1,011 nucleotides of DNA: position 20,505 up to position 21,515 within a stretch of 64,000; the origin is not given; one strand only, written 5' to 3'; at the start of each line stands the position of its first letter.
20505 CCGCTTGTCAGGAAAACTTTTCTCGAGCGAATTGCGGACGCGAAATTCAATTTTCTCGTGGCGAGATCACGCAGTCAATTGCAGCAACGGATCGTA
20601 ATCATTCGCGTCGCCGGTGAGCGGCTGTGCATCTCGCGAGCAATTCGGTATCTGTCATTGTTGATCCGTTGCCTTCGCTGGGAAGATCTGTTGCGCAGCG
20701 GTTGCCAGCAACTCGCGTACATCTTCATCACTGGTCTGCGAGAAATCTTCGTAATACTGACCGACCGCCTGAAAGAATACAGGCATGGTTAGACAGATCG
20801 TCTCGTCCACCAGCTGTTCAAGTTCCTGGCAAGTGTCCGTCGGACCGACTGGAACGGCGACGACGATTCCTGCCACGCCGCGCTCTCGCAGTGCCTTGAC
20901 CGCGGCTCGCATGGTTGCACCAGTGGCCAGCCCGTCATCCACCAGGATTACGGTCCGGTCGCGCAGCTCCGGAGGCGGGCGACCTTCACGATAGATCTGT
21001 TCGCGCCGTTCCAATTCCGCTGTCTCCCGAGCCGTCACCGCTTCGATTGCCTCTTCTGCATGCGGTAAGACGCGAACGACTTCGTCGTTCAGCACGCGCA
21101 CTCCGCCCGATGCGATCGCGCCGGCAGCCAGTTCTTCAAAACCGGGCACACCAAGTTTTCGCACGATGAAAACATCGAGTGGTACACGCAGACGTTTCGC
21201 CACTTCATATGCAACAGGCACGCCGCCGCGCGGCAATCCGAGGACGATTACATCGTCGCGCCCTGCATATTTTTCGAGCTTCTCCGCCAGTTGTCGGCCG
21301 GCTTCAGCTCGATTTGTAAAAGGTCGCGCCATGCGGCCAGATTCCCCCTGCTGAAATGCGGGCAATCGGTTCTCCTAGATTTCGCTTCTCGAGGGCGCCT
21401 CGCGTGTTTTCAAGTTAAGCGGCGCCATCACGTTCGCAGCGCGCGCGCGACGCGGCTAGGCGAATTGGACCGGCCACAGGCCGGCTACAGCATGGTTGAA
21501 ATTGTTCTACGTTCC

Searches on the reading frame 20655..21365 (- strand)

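Call 70: search_protein_families(library=pfam, proteins=[window:20655-21365:-], max_evalue=0.00001)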
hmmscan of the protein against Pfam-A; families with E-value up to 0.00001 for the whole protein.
window:20655-21365:- (236 aa): 2 families
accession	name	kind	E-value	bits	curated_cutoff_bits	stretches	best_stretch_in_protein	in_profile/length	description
PF00156.33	Pribosyltran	-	5.4e-22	78.2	26.3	1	20-203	12-155/158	Phosphoribosyl transferase domain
PF14681.12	UPRTase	-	6e-07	29.6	27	1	93-173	81-159/206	Uracil phosphoribosyltransferase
